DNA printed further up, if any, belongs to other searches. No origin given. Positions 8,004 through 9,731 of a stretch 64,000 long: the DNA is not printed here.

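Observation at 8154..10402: Divergent C-family-like heme-copper oxidase lacking the cross-link Tyr, with HxM in place of HxH, paired with a dihaem cytochrome c (candidate novel NO reductase)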

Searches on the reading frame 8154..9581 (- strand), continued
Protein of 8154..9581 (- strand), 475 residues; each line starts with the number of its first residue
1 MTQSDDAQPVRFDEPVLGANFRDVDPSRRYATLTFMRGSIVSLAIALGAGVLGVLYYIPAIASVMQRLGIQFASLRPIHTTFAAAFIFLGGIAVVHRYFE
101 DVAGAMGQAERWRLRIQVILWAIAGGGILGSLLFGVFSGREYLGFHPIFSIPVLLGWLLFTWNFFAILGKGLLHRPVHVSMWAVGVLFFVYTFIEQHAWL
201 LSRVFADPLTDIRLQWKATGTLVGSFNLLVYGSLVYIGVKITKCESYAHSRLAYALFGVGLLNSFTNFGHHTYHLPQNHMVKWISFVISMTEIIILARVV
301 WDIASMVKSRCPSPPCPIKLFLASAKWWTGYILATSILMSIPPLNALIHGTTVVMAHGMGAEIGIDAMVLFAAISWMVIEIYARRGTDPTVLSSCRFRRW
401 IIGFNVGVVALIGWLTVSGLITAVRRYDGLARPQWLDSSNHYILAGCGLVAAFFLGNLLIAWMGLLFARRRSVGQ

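Call 19: find_related_loci(query=A1, collection=genome_contigs, flank=10000)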
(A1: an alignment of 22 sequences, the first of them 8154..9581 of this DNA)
Query A1 (475 aa) in genome_contigs; peptide patterns used: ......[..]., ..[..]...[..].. (x = any residue, [..] = any of these).
202 stretches matched a pattern; 154 encode a relative of the query (tblastn E <= 1e-3); the best 80 are kept; 80 distinct loci.
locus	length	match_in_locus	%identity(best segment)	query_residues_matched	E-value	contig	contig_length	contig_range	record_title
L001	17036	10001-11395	71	8-472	0e+0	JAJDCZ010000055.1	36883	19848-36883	MAG: Phycisphaerales bacterium isolate OFTM204 OFTM204_54, whole genome shotgun sequence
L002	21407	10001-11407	84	1-475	0e+0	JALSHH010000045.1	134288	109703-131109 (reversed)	MAG: Phycisphaerales bacterium isolate 354-166_metabat1_scaf2bin.080 354-166_scaffold_67_c1, whole genome shotgun sequen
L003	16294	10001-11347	69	24-472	0e+0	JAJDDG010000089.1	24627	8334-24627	MAG: Phycisphaerales bacterium isolate OFTM74 OFTM74_88, whole genome shotgun sequence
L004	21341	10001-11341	69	23-469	0e+0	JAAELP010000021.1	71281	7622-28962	MAG: Planctomycetota bacterium isolate Bpl_8 BplG_CONTIG305483, whole genome shotgun sequence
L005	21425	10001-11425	63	1-475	0e+0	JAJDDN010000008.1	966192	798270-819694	MAG: Phycisphaerales bacterium isolate OFTM189 OFTM189_7, whole genome shotgun sequence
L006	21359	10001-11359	64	23-473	0e+0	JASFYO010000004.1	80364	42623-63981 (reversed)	MAG: Planctomycetota bacterium isolate MAY_MAG_00001 ALL_000000000101, whole genome shotgun sequence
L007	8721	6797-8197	65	5-471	0e+0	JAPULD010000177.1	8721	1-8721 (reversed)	MAG: Planctomycetota bacterium isolate KW1-S15_97 KW1-S15_97_cg177, whole genome shotgun sequence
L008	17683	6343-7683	64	23-469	0e+0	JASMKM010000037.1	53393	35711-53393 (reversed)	MAG: Planctomycetota bacterium isolate Arabian9_MAG_16 c_000000558836, whole genome shotgun sequence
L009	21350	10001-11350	64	23-472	0e+0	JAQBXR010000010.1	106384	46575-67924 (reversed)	MAG: Planctomycetota bacterium isolate casp150-mb.290 NODE_377_length_106384_cov_0.104540, whole genome shotgun sequence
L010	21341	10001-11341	65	23-469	0e+0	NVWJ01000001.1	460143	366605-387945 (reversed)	MAG: Planctomycetota bacterium isolate NORP40 Contig_source1383C_15, whole genome shotgun sequence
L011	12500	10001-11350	62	23-472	0e+0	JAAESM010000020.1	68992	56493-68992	MAG: Planctomycetota bacterium isolate Ust_12 UstG_CONTIG546766, whole genome shotgun sequence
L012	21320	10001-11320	67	28-467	0e+0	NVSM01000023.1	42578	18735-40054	MAG: bacterium isolate NORP141 Contig_source1382A_2257, whole genome shotgun sequence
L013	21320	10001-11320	66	28-467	0e+0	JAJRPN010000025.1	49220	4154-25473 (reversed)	MAG: Planctomycetota bacterium isolate Dive100_bin1.59 k141_759215, whole genome shotgun sequence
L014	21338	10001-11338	65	25-470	0e+0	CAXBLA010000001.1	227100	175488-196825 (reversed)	MAG TPA_asm: uncultured bacterium isolate ERR2762120_binner12_Refined_13 genome assembly, contig: ERZ3421961.38, whole g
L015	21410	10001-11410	64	1-470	0e+0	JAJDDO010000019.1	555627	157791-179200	MAG: Phycisphaerales bacterium isolate OFTM350 OFTM350_18, whole genome shotgun sequence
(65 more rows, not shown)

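Call 26: predict_structure(alignment_id=A1)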
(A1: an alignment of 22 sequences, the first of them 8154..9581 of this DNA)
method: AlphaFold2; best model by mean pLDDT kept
length: 475 residues; sequences in the alignment: 22
mean_pLDDT: 81.2   pTM: 0.85
mean pLDDT of the five models: 81.2, 79.3, 73.7, 72.6, 69.6
residues with pLDDT >= 90: 204; 70-90: 185; 50-70: 36; < 50: 50
segments of 3 or more residues with pLDDT < 50: 1-22, 203-214, 268-274, 471-475
pLDDT, mean of each block of 10 residues (from residue 1): 30 34 74 96 94 85 83 78 92 96 91 96 89 64 67 94 94 91 92 71 45 49 79 94 89 92 64 57 79 92 90 74 93 85 77 78 89 94 85 92 94 90 89 85 89 96 85 41
secondary structure, 60 per line:
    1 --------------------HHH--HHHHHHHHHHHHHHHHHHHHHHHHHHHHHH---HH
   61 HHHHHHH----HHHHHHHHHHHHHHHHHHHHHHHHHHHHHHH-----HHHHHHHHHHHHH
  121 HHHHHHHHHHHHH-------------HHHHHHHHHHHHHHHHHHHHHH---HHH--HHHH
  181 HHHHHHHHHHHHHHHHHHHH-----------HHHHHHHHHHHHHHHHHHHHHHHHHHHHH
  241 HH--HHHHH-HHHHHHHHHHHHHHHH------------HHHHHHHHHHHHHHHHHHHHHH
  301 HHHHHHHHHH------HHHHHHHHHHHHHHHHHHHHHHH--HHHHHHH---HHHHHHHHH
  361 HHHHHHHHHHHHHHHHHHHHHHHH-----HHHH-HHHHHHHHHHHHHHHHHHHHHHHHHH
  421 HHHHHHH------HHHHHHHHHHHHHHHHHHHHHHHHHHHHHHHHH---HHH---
elements in order: H26-55 H59-67 H72-102 H108-133 H147-168 H177-200 H212-242 H245-249 H251-266 H279-310 H317-339 H342-348 H352-384 H390-393 H395-427 H434-466

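Call 30: fold_search(model_id=the predicted structure, library=pdb)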
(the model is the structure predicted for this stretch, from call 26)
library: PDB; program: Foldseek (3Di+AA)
matches with E <= 10: 379; with E <= 0.001: 56
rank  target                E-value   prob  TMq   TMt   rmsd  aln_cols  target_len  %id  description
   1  8smr_E                1.5e-08  1.00  0.74  0.75   4.3       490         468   17  cytochrome bc1-cbb3 supercomplex from Pseudomonas aeruginosa (released 2023-10-11)
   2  4xyd_A                2.7e-08  1.00  0.77  0.82   3.7       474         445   16  Nitric oxide reductase from Roseobacter denitrificans (RdNOR) (released 2016-05-25)
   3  3o0r_B                4.6e-08  1.00  0.74  0.78   4.1       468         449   18  Crystal structure of nitric oxide reductase from Pseudomonas aeruginosa in complex with antibody fragment (released 2010-12-29)
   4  9g6b_A                1.3e-07  1.00  0.68  0.69   4.9       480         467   18  cbb3-2 NOH complex (released 2026-01-28)
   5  3mk7_A                1.7e-07  1.00  0.75  0.77   3.9       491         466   16  The structure of CBB3 cytochrome oxidase (released 2010-08-04)
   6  3mk7_D                1.8e-07  1.00  0.75  0.77   4.4       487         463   17  The structure of CBB3 cytochrome oxidase (released 2010-08-04)
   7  3mk7_G                2.5e-07  1.00  0.76  0.77   3.9       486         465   17  The structure of CBB3 cytochrome oxidase (released 2010-08-04)
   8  6xkw_n                7.2e-07  1.00  0.70  0.70   4.9       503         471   16  R. capsulatus CIII2CIV bipartite super-complex (SC-2A) with CcoH/cy (released 2020-12-30)
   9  9g83_t                1.5e-06  1.00  0.72  0.73   4.4       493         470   15  Respiratory supercomplex CI1-CIII2-CIV2-(cbb3)1 from alphaproteobacterium (released 2026-02-04)
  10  3ayf                  3.5e-06  1.00  0.67  0.45   5.9       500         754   18  Crystal structure of nitric oxide reductase (released 2012-01-25)
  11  4g7s_A                4.8e-06  1.00  0.70  0.61   5.4       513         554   15  Structure of Recombinant Cytochrome ba3 Oxidase mutant V236I from Thermus thermophilus (released 2013-07-24)
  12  3bvd_A                5.2e-06  1.00  0.67  0.59   5.9       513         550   15  Structure of Surface-engineered Cytochrome ba3 Oxidase from Thermus thermophilus under Xenon Pressure, 100psi 5min (released 2008-05-20)
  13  4gp5_A                5.9e-06  1.00  0.67  0.59   5.5       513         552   15  Structure of Recombinant Cytochrome ba3 Oxidase mutant Y133W from Thermus thermophilus (released 2013-01-16)
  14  4g7r_A                6.6e-06  1.00  0.71  0.62   5.3       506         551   15  Structure of Recombinant Cytochrome ba3 Oxidase mutant V236A from Thermus thermophilus (released 2013-07-24)
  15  4g70_A                1.2e-05  1.00  0.66  0.58   5.9       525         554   14  Structure of Recombinant Cytochrome ba3 Oxidase mutant V236T from Thermus thermophilus (released 2013-07-24)
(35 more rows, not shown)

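Call 38: search_protein_representatives(alignment_id=A1)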
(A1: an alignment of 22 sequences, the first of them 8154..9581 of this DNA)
Query: 22 sequences, 479 profile positions. Proteins with E-value up to 0.001 (for the whole library): 388; up to 1e-10: 286; up to 1e-30: 147. The best 150 are listed.
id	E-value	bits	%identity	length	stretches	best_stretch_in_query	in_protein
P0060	2.0e-214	729.0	-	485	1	18-473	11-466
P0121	2.3e-176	603.4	-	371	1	23-361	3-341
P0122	6.1e-170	582.3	-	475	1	32-472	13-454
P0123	1.7e-156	537.9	-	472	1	34-471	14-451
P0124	4.0e-152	523.5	-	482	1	24-465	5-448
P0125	3.3e-145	500.7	-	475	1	31-471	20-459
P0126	1.8e-143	494.9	-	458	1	35-474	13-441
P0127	1.7e-141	488.4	-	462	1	29-471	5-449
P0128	1.5e-140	485.3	-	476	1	29-470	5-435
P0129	2.2e-129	448.5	-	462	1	39-472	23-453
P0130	5.5e-127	440.6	-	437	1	31-463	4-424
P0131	1.6e-126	439.1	-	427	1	22-261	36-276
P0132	3.6e-124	431.3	-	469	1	39-462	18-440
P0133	4.8e-124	430.9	-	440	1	28-469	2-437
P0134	1.1e-121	423.1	-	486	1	30-456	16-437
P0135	1.2e-113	396.6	-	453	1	27-471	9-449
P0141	3.2e-108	378.7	-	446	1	33-458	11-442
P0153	8.4e-85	301.5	-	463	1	33-450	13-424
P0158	5.5e-80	285.6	-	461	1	34-474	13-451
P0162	2.0e-77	277.2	-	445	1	31-472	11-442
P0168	1.0e-74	268.2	-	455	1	31-465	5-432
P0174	2.4e-69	250.5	-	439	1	34-465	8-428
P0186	5.9e-64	232.7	-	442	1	39-469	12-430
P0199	3.9e-60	220.2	-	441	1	35-455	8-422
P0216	1.9e-49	184.9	-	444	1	35-456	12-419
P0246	1.4e-36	142.5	-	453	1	40-473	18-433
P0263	2.7e-32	128.3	-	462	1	60-444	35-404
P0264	8.6e-32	126.7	-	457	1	64-427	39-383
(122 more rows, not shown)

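Call 40: list_cluster_members(proteins=[P0141, P0153, P0162, P0168, P0174, P0199, P0216, P0246, P0263, P0186])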
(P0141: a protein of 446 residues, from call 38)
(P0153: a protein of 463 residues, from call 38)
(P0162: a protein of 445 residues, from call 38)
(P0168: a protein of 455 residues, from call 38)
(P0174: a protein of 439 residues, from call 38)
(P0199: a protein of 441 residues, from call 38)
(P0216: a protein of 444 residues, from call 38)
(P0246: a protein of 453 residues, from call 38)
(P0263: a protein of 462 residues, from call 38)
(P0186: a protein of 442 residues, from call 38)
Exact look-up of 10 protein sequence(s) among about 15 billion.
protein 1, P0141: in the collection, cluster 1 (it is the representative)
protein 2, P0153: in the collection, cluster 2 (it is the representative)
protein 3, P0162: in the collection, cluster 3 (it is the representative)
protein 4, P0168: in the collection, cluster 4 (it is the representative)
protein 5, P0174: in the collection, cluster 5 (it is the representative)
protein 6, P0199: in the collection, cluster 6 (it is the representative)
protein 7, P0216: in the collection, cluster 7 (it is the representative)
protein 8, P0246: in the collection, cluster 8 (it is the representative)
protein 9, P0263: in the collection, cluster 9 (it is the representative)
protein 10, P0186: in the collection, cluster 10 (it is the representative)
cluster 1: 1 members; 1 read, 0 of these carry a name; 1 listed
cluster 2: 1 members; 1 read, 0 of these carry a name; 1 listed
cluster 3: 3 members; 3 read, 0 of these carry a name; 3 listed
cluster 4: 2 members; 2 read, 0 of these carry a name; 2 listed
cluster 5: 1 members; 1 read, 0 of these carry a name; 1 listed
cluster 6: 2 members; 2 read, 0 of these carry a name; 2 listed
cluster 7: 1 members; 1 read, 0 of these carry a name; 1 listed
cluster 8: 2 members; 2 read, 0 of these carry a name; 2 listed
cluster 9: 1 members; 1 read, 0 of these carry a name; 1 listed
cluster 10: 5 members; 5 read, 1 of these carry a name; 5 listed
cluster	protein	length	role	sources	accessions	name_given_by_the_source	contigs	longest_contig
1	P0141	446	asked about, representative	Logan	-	-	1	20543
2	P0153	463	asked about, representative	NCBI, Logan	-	-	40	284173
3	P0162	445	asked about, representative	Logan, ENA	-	-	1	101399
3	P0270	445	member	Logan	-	-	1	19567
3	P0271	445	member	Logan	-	-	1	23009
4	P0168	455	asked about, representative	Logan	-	-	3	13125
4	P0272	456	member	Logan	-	-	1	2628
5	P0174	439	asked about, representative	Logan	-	-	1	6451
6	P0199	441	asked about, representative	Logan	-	-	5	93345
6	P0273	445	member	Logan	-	-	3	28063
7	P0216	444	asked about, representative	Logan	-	-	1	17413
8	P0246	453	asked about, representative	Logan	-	-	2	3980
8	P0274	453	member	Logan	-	-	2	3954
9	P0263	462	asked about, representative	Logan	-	-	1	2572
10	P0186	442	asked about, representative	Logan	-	-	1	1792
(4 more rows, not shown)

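Call 41: find_encoding_contigs(protein=P0153, flank=8000, max_places=5)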
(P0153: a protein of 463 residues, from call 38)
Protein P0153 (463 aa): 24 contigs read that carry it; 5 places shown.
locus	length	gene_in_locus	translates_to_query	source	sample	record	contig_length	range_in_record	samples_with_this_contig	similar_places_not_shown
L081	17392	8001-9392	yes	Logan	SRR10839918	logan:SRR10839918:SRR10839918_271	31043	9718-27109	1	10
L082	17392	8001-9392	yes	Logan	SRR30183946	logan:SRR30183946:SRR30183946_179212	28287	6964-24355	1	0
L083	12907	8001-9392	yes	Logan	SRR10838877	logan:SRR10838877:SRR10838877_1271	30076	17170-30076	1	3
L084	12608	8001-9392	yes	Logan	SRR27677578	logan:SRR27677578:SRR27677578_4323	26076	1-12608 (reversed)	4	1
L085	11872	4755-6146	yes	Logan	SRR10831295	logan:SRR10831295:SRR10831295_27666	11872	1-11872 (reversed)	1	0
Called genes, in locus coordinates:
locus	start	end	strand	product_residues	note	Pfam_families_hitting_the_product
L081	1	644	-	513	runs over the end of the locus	PF00144:Beta-lactamase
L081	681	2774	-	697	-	PF03571:Peptidase_M49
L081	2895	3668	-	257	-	PF01738:DLH, PF12740:PETase (faint)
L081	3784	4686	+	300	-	PF23023:Anti-Pycsar_Apyc1, PF00753:Lactamase_B, PF12706:Lactamase_B_2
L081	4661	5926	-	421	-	PF05977:MFS_3, PF07690:MFS_1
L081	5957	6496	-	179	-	PF04343:DUF488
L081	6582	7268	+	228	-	PF00106:adh_short, PF01370:Epimerase (weak), PF13460:NAD_binding_10 (weak), PF13561:adh_short_C2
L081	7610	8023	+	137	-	PF00034:Cytochrom_C (weak), PF13442:Cytochrome_CBB3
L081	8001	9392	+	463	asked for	PF00115:COX1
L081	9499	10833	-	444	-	PF08245:Mur_ligase_M, PF02875:Mur_ligase_C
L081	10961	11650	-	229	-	PF04298:Zn_peptidase_2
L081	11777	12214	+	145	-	PF04134:DCC1-like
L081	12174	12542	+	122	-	PF13380:CoA_binding_2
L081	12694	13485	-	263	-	PF04536:TPM_phosphatase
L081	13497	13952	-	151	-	PF04536:TPM_phosphatase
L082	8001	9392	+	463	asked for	PF00115:COX1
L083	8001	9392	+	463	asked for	PF00115:COX1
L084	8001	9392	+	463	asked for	PF00115:COX1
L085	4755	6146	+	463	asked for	PF00115:COX1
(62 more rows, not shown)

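Call 42: find_encoding_contigs(protein=window:8154-9581:-, flank=10000, max_places=3)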
Protein window:8154-9581:- (475 aa): no gene with exactly this product is on record in the collection.

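Call 43: find_encoding_contigs(protein=P0002, flank=10000, max_places=3)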
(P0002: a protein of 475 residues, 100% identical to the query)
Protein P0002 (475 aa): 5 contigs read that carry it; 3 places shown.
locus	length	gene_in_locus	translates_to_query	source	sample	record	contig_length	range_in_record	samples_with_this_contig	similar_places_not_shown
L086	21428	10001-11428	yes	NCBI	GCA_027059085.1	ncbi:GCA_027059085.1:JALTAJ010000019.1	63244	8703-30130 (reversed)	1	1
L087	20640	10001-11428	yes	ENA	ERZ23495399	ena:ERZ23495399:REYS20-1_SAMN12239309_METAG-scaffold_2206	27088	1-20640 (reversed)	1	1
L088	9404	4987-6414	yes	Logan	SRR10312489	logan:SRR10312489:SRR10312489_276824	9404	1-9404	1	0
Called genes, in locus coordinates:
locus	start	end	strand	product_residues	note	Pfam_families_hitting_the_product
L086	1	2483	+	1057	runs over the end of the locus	PF00873:ACR_tran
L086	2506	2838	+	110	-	PF00543:P-II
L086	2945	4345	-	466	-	PF02233:PNTB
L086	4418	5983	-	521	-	PF05222:AlaDh_PNT_N, PF01262:AlaDh_PNT_C, PF12769:PNTB_4TM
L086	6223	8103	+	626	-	PF01558:POR, PF01855:POR_N, PF17147:PFOR_II (weak)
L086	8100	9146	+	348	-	PF02775:TPP_enzyme_C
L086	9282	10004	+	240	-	PF00034:Cytochrom_C (weak), PF13442:Cytochrome_CBB3 (weak)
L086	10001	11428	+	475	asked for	PF00115:COX1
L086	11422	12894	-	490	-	PF00282:Pyridoxal_deC, PF01212:Beta_elim_lyase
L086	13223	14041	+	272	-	PF00034:Cytochrom_C, PF13442:Cytochrome_CBB3, PF00034:Cytochrom_C, PF13442:Cytochrome_CBB3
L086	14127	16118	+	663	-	PF18764:nos_propeller, PF13473:Cupredoxin_1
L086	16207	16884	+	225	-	-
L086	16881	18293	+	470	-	PF13229:Beta_helix, PF05048:NosD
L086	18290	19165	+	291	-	PF00005:ABC_tran, PF02463:SMC_N (faint), PF13304:AAA_21 (weak)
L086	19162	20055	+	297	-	PF01061:ABC2_membrane (weak), PF12679:ABC2_membrane_2, PF10920:DUF2705 (weak), PF12730:ABC2_membrane_4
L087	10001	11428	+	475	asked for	PF00115:COX1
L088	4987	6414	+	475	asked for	PF00115:COX1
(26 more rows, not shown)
